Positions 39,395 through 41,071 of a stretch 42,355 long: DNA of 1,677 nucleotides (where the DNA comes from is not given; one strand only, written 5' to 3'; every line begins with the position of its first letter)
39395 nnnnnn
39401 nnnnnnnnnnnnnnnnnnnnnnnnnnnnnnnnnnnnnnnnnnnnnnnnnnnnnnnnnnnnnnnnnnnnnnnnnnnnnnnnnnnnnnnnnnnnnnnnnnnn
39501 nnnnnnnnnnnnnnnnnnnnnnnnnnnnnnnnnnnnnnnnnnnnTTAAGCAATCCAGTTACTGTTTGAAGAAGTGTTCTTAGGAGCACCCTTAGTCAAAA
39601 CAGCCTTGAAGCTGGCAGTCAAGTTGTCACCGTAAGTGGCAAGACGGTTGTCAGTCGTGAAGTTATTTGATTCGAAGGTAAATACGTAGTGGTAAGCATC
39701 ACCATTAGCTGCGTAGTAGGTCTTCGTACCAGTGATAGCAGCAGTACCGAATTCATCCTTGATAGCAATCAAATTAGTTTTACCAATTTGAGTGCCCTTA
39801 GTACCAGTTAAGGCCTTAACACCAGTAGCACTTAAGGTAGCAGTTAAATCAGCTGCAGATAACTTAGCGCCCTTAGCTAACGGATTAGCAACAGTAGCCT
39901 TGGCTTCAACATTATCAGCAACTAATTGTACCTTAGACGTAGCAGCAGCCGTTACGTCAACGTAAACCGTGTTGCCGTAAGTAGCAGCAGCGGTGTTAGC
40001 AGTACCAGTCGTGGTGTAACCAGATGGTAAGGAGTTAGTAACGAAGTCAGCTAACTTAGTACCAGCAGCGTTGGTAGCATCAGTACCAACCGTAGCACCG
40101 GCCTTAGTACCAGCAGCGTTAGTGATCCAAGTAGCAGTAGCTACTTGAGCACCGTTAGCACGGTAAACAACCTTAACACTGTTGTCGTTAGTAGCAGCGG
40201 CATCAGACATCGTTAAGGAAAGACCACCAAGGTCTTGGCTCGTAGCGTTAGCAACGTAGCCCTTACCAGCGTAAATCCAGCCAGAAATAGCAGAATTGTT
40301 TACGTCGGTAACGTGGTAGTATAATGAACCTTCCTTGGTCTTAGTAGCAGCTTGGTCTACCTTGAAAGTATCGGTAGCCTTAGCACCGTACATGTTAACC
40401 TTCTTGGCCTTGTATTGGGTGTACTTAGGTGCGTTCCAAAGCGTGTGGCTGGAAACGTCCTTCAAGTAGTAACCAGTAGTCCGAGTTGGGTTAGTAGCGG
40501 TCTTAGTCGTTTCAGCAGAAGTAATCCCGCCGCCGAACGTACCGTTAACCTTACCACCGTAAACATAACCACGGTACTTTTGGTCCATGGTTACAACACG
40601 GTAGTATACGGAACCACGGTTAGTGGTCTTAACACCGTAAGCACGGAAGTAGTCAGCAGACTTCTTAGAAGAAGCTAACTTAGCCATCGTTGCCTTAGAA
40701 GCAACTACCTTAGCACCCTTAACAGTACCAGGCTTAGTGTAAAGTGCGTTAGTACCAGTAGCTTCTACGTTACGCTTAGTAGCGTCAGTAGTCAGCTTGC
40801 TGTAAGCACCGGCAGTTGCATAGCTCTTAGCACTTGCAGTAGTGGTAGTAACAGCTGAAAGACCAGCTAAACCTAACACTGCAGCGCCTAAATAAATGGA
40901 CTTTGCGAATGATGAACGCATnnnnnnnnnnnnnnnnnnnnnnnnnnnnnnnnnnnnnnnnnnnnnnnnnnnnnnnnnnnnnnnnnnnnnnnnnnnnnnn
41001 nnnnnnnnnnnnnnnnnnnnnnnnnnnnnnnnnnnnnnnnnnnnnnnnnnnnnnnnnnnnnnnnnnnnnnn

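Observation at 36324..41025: Three tandem S-layer-protein paralogs carried as cargo of the phage-plasmid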

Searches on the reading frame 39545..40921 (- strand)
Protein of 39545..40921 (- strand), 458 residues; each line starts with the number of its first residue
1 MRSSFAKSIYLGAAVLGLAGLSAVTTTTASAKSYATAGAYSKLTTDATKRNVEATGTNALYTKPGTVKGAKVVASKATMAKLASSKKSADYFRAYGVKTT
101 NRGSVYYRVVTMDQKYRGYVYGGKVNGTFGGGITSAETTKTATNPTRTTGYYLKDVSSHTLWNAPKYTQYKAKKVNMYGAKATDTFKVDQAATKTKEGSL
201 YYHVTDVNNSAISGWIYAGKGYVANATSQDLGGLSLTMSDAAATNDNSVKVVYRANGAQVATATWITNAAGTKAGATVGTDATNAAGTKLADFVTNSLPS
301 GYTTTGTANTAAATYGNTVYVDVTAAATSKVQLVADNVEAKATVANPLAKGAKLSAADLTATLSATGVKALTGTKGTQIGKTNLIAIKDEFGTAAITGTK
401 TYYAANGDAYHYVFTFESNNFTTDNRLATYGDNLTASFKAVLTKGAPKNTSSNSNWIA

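Call 9: search_protein_families(library=pfam, proteins=[window:39545-40921:-], max_evalue=1)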
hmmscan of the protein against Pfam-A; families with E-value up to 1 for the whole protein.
window:39545-40921:- (458 aa): 0 families

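Call 10: search_protein_families(library=ncbifam, proteins=[window:39545-40921:-], max_evalue=1)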
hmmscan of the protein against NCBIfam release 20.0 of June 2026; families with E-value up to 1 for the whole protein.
window:39545-40921:- (458 aa): 1 family
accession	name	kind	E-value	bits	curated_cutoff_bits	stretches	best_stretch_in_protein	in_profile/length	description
NF011904.1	PRK15377.1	subfamily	0.035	12.5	500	1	319-378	448-508/606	type III secretion system effector HECT-type E3 ubiquitin transferase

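Call 11: search_solved_structures(query=window:39545-40921:-, max_evalue=1, show_alignments=2)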
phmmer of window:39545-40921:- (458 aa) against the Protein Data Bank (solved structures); distinct sequences matched with E-value up to 1: 0.

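Call 13: find_homologous_proteins(query=window:39545-40921:-)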
Query window:39545-40921:- (458 aa): 546 proteins with E <= 0.001 among 8000 candidates; the best 120 are listed.
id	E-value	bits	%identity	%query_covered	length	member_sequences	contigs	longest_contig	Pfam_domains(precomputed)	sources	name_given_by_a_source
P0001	2.0e-245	832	88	100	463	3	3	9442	-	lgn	-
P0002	4.0e-240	815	88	100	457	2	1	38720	-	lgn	-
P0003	1.1e-214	731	80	100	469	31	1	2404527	-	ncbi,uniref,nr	ncbi:pore-forming S-layer protein SlpA [Levilactobacillus brevis]|uniref:Pore-forming S-layer protei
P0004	8.3e-212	722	80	100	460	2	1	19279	-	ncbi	-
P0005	1.1e-211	721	100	76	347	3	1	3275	-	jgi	jgi:hypothetical protein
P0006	1.8e-211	721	79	100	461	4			-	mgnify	mgnify:FL=1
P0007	2.0e-211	721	79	100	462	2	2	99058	-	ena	-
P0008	6.2e-200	683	76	100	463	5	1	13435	-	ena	-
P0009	8.6e-187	639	70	100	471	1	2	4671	-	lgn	-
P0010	1.7e-180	619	69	100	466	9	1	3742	-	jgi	-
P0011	2.3e-179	615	68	100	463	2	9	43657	-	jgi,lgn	jgi:hypothetical protein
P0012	1.3e-176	606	67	100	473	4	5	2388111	-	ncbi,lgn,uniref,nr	ncbi:S-layer protein [Levilactobacillus brevis]|uniref:S-layer protein n=1 Tax=Levilactobacillus bre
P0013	6.6e-175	600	70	100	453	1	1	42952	-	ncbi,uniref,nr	ncbi:S-layer protein [Levilactobacillus namurensis]|uniref:S-layer protein n=1 Tax=Levilactobacillus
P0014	1.5e-173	596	69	100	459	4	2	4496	-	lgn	-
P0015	4.5e-172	591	68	100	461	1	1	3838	-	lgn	-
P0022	6.6e-160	551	67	100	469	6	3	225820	-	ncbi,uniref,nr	ncbi:S-layer protein [Levilactobacillus brevis]|uniref:S-layer protein n=1 Tax=Levilactobacillus bre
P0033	1.1e-151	524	63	100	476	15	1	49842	-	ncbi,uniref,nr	ncbi:S-layer protein [Levilactobacillus brevis]|uniref:S-layer protein n=1 Tax=Levilactobacillus bre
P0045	4.4e-147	509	61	100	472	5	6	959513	-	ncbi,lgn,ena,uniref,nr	ncbi:S-layer protein [Levilactobacillus brevis]|uniref:S-layer protein n=1 Tax=Levilactobacillus bre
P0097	1.5e-131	458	56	100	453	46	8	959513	-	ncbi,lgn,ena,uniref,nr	ncbi:S-layer protein [Levilactobacillus brevis]|uniref:S-layer protein n=1 Tax=Levilactobacillus bre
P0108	5.2e-128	446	57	100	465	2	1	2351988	-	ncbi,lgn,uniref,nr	ncbi:S-layer protein [Levilactobacillus brevis]|uniref:S-layer protein n=1 Tax=Levilactobacillus bre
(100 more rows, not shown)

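Call 27: search_dna_similar(query=window:39545-40921:-, collection=plasmids, mode=protein, max_rows=60)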
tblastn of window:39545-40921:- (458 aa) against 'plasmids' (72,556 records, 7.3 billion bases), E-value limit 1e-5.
Records with a match: 15; places in all: 16; records where one place covers at least 80% of the query: 8.
Best place of each record, by identity: 60-80% 5; <60% 10.
By first word of the organism name: Levilactobacillus 11; Secundilactobacillus 2; Lactiplantibacillus 1; Lentilactobacillus 1.
By predicted mobility (MOB-suite, as given by PLSDB): non-mobilizable 11; mobilizable 4.
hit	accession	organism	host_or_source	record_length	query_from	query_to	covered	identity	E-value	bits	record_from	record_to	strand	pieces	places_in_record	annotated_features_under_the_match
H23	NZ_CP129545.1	Lactiplantibacillus pentosus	cell culture,Dairy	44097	1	458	100%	61.1%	1e-114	377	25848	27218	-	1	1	S-layer protein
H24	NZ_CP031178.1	Levilactobacillus brevis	-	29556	1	458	100%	60.2%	4e-114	375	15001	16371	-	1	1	S-layer protein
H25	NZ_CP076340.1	Levilactobacillus brevis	single cell,Nuruk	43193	1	458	100%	58.2%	5e-112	370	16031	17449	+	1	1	S-layer protein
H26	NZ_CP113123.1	Levilactobacillus brevis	Single cell,fermented food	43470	1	458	100%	58.1%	2e-106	353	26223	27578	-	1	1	S-layer protein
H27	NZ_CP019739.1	Levilactobacillus brevis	cell culture,wheat beer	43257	1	458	100%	57.8%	4e-108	358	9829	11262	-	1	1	S-layer protein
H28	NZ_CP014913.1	Secundilactobacillus paracollinoides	cell culture,beer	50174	1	458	100%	57.4%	2e-116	383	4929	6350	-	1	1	S-layer protein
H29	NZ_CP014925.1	Secundilactobacillus paracollinoides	cell culture,pilsner beer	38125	1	458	100%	57.4%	1e-115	380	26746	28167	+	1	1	S-layer protein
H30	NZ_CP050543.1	Levilactobacillus brevis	Single cell,Makgeolli (Korean ...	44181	1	457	100%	48.3%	1e-64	233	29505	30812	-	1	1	S-layer protein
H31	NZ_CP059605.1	Levilactobacillus suantsaii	-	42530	1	218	48%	75.3%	2e-66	238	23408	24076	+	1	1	hypothetical protein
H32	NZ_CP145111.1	Levilactobacillus brevis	Homo sapiens,whole organism,feces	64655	1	219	48%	65.6%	1e-50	192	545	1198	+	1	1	hypothetical protein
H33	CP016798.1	Levilactobacillus brevis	cell culture,wheat beer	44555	1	219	48%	64.3%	9e-50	189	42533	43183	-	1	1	hypothetical protein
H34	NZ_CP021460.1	Levilactobacillus brevis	pig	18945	1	218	48%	54.3%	2e-36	150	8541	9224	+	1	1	GW dipeptide domain-containing protein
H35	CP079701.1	Levilactobacillus brevis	whole organism,soil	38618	1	218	48%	53.2%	4e-35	146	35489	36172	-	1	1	SH3-like domain-containing protein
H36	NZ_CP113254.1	Levilactobacillus brevis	pure culture,Chinese sauerkraut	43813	1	216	47%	52.9%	5e-25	116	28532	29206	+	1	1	hypothetical protein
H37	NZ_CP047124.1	Lentilactobacillus hilgardii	cell culture,mead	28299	42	204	36%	45.9%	1e-28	127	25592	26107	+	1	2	hypothetical protein (x2)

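Call 28: find_encoding_contigs(protein=P0002, flank=10000, max_places=4)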
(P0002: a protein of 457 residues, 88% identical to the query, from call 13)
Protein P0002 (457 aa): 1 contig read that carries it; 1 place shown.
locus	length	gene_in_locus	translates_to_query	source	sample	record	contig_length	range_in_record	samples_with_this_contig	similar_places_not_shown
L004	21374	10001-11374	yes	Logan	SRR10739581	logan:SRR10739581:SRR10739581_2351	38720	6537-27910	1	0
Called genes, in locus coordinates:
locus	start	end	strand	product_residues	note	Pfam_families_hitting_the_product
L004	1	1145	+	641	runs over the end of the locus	PF00005:ABC_tran, PF12704:MacB_PCD, PF02687:FtsX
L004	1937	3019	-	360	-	-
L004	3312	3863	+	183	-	PF13518:HTH_28 (weak)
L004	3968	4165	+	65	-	-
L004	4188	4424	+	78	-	PF11148:DUF2922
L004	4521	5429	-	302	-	PF00126:HTH_1, PF03466:LysR_substrate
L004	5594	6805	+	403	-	PF00155:Aminotran_1_2, PF12897:Asp_aminotransf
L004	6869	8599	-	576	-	PF06458:MucBP (weak), PF19087:DUF5776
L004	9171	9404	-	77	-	-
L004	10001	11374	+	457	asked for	-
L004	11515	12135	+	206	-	-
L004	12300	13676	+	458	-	-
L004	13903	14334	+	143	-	PF13274:SocA_Panacea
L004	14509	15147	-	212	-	-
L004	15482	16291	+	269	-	-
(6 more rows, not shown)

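Call 29: find_encoding_contigs(protein=window:39545-40921:-, flank=10000, max_places=4)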
Protein window:39545-40921:- (458 aa): 10 contigs read that carry it; 4 places shown.
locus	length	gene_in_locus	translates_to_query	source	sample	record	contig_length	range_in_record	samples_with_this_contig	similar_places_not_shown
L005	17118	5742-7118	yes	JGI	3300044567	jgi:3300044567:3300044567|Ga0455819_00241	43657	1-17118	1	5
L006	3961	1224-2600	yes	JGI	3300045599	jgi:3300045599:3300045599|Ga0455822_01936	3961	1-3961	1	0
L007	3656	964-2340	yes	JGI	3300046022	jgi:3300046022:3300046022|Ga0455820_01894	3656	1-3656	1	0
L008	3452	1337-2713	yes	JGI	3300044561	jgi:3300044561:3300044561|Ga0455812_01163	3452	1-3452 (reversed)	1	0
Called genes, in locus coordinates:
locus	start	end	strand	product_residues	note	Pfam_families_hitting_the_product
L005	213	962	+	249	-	-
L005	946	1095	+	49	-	-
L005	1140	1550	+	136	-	-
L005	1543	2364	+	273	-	PF01183:Glyco_hydro_25, PF19087:DUF5776 (weak)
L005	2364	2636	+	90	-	-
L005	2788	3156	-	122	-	PF17363:DUF5388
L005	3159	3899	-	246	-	PF01656:CbiA (weak), PF13614:AAA_31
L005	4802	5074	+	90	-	-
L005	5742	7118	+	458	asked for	-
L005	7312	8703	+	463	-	-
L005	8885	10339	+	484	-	-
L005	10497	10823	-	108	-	-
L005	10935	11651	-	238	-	PF13560:HTH_31 (weak), PF01381:HTH_3, PF13443:HTH_26 (weak), PF00717:Peptidase_S24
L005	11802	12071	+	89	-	-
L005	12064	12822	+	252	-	PF09669:Phage_pRha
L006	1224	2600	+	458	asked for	-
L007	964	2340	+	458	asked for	-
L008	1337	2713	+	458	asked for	-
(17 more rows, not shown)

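Call 33: search_dna_similar(query=window:39545-40921:-, collection=phages, mode=protein, max_rows=30)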
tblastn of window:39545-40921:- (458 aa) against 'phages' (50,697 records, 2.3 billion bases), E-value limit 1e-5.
Records with a match: 2; places in all: 2; records where one place covers at least 80% of the query: 2.
Best place of each record, by identity: <60% 2.
By first word of the organism name: Lactobacillus 2.
By host as written in the record: Lactobacillus brevis ATCC 367 2.
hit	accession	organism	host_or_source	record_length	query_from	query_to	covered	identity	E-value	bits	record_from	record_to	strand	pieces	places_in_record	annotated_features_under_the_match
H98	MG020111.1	Lactobacillus phage Lb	Lactobacillus brevis ATCC 367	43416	1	458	100%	58.3%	4e-108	357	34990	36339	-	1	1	nucleic acid binding protein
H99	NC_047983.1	Lactobacillus phage Lb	Lactobacillus brevis ATCC 367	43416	1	458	100%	58.3%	4e-108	357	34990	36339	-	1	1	nucleic acid binding protein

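Call 56: predict_structure(alignment_id=A2)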
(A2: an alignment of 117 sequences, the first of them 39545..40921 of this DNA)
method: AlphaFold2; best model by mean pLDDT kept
length: 458 residues; sequences in the alignment: 117
mean_pLDDT: 85.0   pTM: 0.51
mean pLDDT of the five models: 85.0, 84.3, 83.3, 83.1, 82.8
residues with pLDDT >= 90: 258; 70-90: 139; 50-70: 25; < 50: 36
segments of 3 or more residues with pLDDT < 50: 1-30, 224-228
pLDDT, mean of each block of 10 residues (from residue 1): 37 36 42 83 89 96 93 97 96 96 96 96 91 95 80 75 92 86 86 90 92 89 51 68 84 90 85 93 79 79 82 94 91 94 92 91 83 92 94 88 95 94 96 96 87 76
secondary structure, 60 per line:
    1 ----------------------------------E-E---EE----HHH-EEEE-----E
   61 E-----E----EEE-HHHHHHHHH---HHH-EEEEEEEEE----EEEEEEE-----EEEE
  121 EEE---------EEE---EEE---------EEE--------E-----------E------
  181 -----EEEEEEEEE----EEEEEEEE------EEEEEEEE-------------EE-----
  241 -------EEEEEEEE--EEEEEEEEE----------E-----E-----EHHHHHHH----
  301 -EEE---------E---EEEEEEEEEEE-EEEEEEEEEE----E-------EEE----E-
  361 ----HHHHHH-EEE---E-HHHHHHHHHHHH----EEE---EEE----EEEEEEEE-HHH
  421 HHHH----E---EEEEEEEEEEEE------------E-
elements in order: E51-54 E72-74 H76-84 E92-100 E105-111 E117-123 E133-135 E139-141 E151-153 E186-194 E199-206 E213-220 E248-255 E258-266 H290-296 E302-304 E318-328 E330-339 E352-354 H365-370 E372-374 H380-391 E396-398 E402-404 E409-416 H418-424 E433-444

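Call 60: fold_search(model_id=the predicted structure, library=pdb)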
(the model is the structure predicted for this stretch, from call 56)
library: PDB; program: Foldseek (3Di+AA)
matches with E <= 10: 414; with E <= 0.001: 1
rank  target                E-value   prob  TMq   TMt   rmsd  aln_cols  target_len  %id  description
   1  5jqc                  1.5e-05  1.00  0.17  0.28  10.3       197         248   17  Crystal structure putative autolysin from Listeria monocytogenes (released 2016-05-18)
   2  6vjb                  5.4e-02  0.06  0.11  0.05  21.0       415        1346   11  Crystal structure of a catalytically inactive CXC Chemokine-degrading protease SpyCEP from Streptococcus pyogenes (released 2020-04-15)
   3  5xya                  8.0e-02  0.04  0.10  0.05  22.4       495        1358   11  Crystal structure of a serine protease from Streptococcus species (released 2018-08-08)
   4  9p4v_A                1.6e-01  0.12  0.11  0.04  14.5       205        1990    9  Atomic model of wild type S. cerevisiae Fatty Acid Synthase (FAS) in complex with Palmitoyl-CoA (in vitro binding) (released 2025-08-27)
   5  5xyr                  1.8e-01  0.03  0.10  0.05  23.1       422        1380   11  Crystal structure of a serine protease from Streptococcus species (released 2018-08-08)
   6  3rfz_B                1.9e-01  0.03  0.11  0.07  27.0       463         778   10  Crystal structure of the FimD usher bound to its cognate FimC:FimH substrate (released 2011-06-01)
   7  9sob_D                2.0e-01  0.03  0.09  0.05  22.2       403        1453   12  Structural Model of the Nuclear Pore Complex in Arabidopsis thaliana (released 2025-11-05)
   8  5d74_B                2.3e-01  0.18  0.13  0.20  11.3       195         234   12  The crystal structure of Ly7917 (released 2016-08-17)
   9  6ql9_L                2.8e-01  0.08  0.12  0.04  15.6       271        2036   11  Structure of Fatty acid synthase complex from Saccharomyces cerevisiae at 2.9 Angstrom (released 2020-03-18)
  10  7fb7_A                3.0e-01  0.13  0.11  0.26  15.7       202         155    7  Crystal structure of human UHRF1 TTD in complex with 5-amino-2,4-dimethylpyridine (released 2022-01-05)
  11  5ee2                  3.7e-01  0.08  0.08  0.21  13.5       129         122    8  The crystal structure of the C-terminal beta-barrel of HpuA from Neisseria gonorrhoeae (released 2015-11-04)
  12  7c39_A                4.2e-01  0.02  0.06  0.07  18.9       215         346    9  Crystal structure of AofleA from Arthrobotrys oligospora in complex with methylated L-fucose (released 2020-07-29)
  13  6ql9_H                4.4e-01  0.07  0.12  0.04  15.6       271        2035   11  Structure of Fatty acid synthase complex from Saccharomyces cerevisiae at 2.9 Angstrom (released 2020-03-18)
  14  3vkl_A                4.4e-01  0.03  0.09  0.12  18.6       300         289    9  Protease-resistant mutant form of human Galectin-8 in complex with two lactose molecules (released 2012-09-12)
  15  7vcn_B                4.7e-01  0.01  0.09  0.09  31.5       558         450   10  Crystal Structure of PitA fragment from pilus islet-2 of Streptococcus oralis with Tb-Xo4 (released 2022-07-13)
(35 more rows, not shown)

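Call 61: list_cluster_members(proteins=[P0003, P0108, P0097, P0045, P0012, P0022, P0033])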
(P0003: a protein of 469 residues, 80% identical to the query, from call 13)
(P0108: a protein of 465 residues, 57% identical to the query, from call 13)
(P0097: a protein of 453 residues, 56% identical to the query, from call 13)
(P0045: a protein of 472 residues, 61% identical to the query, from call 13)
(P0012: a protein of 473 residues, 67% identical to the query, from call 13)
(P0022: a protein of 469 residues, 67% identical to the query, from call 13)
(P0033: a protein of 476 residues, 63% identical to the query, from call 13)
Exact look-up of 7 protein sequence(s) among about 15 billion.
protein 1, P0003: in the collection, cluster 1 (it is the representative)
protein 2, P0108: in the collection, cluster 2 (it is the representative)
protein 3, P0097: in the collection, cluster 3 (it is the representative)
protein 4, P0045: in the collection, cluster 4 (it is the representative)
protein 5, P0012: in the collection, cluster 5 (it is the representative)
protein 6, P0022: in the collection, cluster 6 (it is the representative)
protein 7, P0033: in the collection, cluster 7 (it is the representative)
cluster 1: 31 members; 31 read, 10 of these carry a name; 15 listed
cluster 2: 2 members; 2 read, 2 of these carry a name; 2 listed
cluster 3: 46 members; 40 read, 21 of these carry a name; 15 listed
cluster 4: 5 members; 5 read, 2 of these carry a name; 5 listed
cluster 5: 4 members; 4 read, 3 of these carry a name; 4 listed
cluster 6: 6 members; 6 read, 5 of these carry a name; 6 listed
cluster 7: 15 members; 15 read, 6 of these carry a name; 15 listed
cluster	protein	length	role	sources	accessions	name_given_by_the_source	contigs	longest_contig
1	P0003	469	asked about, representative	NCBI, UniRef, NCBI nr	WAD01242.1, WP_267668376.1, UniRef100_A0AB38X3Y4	pore-forming S-layer protein SlpA [Levilactobacillus brevis] | Pore-forming S-layer protein SlpA n=1 Tax=Levilactobacillus brevis TaxID=1580 ...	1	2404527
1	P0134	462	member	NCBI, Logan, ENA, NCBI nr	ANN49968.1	S-layer protein [Levilactobacillus brevis]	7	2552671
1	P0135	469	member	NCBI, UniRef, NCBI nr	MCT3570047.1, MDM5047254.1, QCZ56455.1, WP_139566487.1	putative membrane protein [Levilactobacillus brevis] | pore-forming S-layer protein SlpA n=1 Tax=Levilactobacillus brevis TaxID=1580 ... | pore-forming S-layer protein SlpA [Levilactobacillus brevis]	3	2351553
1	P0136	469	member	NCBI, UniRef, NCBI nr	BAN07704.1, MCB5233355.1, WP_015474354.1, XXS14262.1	pore-forming S-layer protein SlpA [Levilactobacillus brevis] | Surface layer protein A n=2 Tax=Levilactobacillus brevis TaxID=1580 RepID=G1UE81_LEVBR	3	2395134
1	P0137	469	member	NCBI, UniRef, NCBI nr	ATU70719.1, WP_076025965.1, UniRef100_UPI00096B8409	S-layer protein [Levilactobacillus brevis] | pore-forming S-layer protein SlpA n=1 Tax=Levilactobacillus brevis TaxID=1580 ... | pore-forming S-layer protein SlpA [Levilactobacillus brevis]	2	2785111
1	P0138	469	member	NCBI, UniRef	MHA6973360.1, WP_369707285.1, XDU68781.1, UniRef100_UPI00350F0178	pore-forming S-layer protein SlpA [Levilactobacillus brevis] | pore-forming S-layer protein SlpA n=1 Tax=Levilactobacillus brevis TaxID=1580 ...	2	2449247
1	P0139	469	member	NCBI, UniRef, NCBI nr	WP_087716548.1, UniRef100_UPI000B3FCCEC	pore-forming S-layer protein SlpA [Levilactobacillus brevis] | pore-forming S-layer protein SlpA n=1 Tax=Levilactobacillus brevis TaxID=1580 ...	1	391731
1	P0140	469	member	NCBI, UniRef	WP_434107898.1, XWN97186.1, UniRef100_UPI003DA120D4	pore-forming S-layer protein SlpA [Levilactobacillus brevis] | pore-forming S-layer protein SlpA n=1 Tax=Levilactobacillus brevis TaxID=1580 ...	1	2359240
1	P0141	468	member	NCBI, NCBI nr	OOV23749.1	S-layer protein [Levilactobacillus brevis]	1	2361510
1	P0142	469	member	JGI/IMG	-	hypothetical protein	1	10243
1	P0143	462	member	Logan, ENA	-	-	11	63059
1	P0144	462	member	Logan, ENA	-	-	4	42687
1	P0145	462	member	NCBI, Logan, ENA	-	-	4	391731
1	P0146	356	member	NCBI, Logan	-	-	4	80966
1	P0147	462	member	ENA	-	-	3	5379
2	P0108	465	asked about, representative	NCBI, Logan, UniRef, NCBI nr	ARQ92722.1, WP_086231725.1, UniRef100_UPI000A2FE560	S-layer protein [Levilactobacillus brevis] | S-layer protein n=1 Tax=Levilactobacillus brevis TaxID=1580 RepID=UPI000A2FE560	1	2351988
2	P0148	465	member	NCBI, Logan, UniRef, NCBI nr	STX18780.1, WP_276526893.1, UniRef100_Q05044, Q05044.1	S-layer protein [Levilactobacillus brevis] | S-layer protein n=1 Tax=Levilactobacillus brevis TaxID=1580 RepID=SLAP_LEVBR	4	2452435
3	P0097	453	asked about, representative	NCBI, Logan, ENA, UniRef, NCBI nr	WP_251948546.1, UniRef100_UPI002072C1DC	S-layer protein [Levilactobacillus brevis] | S-layer protein n=1 Tax=Levilactobacillus brevis TaxID=1580 RepID=UPI002072C1DC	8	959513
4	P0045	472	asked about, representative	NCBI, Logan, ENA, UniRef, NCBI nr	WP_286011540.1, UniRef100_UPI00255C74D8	S-layer protein [Levilactobacillus brevis] | S-layer protein n=1 Tax=Levilactobacillus brevis TaxID=1580 RepID=UPI00255C74D8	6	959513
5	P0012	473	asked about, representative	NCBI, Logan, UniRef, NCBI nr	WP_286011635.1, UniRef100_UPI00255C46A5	S-layer protein [Levilactobacillus brevis] | S-layer protein n=1 Tax=Levilactobacillus brevis TaxID=1580 RepID=UPI00255C46A5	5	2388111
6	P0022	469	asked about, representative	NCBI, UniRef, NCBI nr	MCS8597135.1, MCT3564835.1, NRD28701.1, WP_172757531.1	S-layer protein [Levilactobacillus brevis] | S-layer protein n=1 Tax=Levilactobacillus brevis TaxID=1580 RepID=UPI00155DF369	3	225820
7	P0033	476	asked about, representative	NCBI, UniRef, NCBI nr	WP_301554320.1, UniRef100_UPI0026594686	S-layer protein [Levilactobacillus brevis] | S-layer protein n=1 Tax=Levilactobacillus brevis TaxID=1580 RepID=UPI0026594686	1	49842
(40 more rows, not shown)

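Call 88: get_annotated_region(hit=H33, flank=3500)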
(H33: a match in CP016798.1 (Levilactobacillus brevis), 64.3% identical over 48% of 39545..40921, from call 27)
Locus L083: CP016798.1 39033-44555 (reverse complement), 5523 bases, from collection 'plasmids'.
description: Levilactobacillus brevis strain TMW 1.2112 plasmid pl12112-1, complete sequence
organism: Levilactobacillus brevis (NCBI taxid 1580)
taxonomy: Bacteria; Bacillota; Bacilli; Lactobacillales; Lactobacillaceae; Levilactobacillus; Levilactobacillus brevis
host: -; source: cell culture,wheat beer; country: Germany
typing (MOB-suite, as given by PLSDB): non-mobilizable; replicon rep_cluster_1675
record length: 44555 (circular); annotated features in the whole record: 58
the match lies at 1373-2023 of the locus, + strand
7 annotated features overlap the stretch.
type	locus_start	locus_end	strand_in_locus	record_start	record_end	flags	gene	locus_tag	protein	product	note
CDS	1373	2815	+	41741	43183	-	-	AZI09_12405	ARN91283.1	hypothetical protein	-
CDS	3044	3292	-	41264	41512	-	-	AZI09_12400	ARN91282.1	hypothetical protein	-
CDS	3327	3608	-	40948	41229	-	-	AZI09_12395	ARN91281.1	antibiotic biosynthesis monooxygenase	-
CDS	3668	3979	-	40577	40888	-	-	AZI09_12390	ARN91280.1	hypothetical protein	-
CDS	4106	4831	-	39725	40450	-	-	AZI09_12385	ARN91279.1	hypothetical protein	-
CDS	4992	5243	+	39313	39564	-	-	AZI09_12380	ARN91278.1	transcriptional regulator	-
CDS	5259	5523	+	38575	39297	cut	-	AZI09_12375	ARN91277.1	hypothetical protein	-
